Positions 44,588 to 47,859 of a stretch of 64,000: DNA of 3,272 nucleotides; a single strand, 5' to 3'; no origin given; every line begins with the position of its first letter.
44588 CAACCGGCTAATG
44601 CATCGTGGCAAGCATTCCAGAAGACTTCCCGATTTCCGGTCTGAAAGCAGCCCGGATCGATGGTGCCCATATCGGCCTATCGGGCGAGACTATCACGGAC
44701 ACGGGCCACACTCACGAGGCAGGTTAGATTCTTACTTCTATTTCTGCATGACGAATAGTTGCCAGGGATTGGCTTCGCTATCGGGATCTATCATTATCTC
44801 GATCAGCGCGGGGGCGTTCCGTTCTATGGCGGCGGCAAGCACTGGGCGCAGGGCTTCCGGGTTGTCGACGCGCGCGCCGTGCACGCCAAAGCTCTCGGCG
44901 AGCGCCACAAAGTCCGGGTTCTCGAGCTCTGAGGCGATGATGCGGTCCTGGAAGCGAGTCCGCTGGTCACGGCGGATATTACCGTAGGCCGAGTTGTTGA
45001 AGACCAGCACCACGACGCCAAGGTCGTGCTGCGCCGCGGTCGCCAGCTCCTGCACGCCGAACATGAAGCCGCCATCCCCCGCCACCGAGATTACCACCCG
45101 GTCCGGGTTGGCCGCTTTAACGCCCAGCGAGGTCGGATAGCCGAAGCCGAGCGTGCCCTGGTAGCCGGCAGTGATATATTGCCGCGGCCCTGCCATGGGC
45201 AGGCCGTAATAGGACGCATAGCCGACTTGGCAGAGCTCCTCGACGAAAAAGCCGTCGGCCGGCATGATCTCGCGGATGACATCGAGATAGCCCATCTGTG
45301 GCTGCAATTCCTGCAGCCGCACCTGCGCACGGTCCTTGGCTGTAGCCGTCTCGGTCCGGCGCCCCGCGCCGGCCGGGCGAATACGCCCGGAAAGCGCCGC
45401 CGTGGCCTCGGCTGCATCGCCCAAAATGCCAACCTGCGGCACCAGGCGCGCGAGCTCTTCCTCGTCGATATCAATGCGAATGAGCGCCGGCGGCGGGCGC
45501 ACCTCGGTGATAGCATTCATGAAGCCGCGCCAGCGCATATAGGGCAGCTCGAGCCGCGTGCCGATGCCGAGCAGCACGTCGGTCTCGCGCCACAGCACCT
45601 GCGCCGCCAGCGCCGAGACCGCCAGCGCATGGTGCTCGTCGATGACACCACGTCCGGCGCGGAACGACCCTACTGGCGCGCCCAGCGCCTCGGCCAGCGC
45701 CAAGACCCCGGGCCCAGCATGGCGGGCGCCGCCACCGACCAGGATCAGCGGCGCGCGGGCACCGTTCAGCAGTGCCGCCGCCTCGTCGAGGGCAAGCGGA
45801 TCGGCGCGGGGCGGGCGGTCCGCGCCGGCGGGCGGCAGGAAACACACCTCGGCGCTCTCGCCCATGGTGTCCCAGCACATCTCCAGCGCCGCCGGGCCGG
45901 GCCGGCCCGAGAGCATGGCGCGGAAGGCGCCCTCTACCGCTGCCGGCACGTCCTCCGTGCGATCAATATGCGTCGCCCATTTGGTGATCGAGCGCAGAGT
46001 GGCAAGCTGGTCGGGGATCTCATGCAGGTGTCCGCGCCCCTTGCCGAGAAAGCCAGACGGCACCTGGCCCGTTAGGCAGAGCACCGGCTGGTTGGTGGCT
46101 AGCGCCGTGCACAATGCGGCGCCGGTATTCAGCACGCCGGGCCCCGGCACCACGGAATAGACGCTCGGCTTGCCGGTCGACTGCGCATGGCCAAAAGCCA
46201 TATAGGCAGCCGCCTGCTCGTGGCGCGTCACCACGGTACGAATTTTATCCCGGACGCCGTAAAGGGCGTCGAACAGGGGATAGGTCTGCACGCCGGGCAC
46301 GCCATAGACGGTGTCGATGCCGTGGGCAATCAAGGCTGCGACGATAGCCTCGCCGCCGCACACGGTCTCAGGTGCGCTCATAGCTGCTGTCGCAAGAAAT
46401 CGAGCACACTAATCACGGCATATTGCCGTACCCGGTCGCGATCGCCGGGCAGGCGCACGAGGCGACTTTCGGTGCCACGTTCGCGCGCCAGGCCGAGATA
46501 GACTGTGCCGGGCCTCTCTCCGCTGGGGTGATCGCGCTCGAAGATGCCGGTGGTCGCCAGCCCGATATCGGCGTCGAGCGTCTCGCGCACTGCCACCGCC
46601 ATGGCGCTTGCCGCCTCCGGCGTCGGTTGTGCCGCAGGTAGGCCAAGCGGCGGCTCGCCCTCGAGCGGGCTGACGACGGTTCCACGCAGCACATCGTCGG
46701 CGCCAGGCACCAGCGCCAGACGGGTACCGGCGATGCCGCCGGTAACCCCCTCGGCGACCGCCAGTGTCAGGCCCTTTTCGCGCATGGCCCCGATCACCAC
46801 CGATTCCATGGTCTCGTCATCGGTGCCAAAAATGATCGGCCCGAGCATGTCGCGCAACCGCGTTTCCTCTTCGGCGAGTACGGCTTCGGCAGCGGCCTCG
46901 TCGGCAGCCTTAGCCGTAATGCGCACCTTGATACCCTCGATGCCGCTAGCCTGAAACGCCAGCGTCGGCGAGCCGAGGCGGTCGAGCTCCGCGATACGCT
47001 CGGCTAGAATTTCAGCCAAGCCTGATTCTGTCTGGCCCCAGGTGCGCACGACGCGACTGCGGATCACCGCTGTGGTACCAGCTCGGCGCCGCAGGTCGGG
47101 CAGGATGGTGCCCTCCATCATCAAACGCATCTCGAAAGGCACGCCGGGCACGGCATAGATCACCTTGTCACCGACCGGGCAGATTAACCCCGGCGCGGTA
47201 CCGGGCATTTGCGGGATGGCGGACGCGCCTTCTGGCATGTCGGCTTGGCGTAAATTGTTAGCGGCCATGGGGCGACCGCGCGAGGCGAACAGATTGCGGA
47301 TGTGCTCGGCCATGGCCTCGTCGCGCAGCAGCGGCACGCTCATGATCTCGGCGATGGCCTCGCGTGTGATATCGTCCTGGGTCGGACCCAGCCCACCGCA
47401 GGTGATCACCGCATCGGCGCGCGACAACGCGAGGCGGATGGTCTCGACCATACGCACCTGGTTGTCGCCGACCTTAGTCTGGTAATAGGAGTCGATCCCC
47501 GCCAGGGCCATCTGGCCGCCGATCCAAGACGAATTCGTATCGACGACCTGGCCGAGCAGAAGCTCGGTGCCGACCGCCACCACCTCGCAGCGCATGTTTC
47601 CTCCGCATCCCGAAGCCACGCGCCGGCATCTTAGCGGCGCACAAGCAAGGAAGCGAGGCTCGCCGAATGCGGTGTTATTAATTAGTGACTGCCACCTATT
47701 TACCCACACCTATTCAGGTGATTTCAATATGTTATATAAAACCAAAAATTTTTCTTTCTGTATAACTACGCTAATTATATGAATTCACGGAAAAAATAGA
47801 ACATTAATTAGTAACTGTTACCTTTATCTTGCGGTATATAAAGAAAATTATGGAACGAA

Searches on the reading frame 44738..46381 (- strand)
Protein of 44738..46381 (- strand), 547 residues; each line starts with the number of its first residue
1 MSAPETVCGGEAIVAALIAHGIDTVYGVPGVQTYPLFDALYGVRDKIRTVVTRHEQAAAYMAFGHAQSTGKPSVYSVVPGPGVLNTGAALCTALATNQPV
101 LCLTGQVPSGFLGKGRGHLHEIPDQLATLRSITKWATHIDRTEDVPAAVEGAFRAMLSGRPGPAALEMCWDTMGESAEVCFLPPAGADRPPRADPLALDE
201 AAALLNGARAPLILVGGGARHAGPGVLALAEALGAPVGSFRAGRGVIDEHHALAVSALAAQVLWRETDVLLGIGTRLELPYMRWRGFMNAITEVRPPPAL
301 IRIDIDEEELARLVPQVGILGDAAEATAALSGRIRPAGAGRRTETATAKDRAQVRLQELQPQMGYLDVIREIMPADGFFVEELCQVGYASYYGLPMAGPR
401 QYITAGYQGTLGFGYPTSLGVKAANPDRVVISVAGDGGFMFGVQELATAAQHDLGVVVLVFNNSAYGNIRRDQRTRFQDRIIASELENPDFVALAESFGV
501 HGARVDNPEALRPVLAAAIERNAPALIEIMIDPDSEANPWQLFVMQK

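Call 55: search_protein_families(library=pfam, proteins=[window:44738-46381:-], max_evalue=0.0001)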
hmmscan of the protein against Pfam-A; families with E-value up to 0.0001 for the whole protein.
window:44738-46381:- (547 aa): 3 families
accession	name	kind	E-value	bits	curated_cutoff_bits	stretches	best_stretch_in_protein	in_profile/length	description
PF02775.26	TPP_enzyme_C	-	3.2e-42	144.3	21.9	1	389-529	9-151/151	Thiamine pyrophosphate enzyme, C-terminal TPP binding domain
PF02776.23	TPP_enzyme_N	-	2.5e-32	111.6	26.8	1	9-127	3-118/119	Thiamine pyrophosphate enzyme, N-terminal TPP binding domain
PF00205.28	TPP_enzyme_M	-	2.8e-22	79.3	30.4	1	198-330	1-137/137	Thiamine pyrophosphate enzyme, central domain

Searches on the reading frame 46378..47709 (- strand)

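Call 55: search_protein_families(library=pfam, proteins=[window:46378-47709:-], max_evalue=0.0001)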
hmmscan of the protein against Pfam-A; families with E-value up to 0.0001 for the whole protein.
window:46378-47709:- (443 aa): 3 families
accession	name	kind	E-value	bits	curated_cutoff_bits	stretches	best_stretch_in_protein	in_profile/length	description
PF00994.29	MoCF_biosynth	-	2.6e-31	108.7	26.6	1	42-207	1-143/144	Probable molybdopterin binding domain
PF02464.23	CinA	-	5.4e-25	88.3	23.5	1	299-442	2-154/155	Competence-damaged protein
PF18146.6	CinA_KH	-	6.7e-14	52.2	27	1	218-295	1-73/73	Damage-inducible protein CinA KH domain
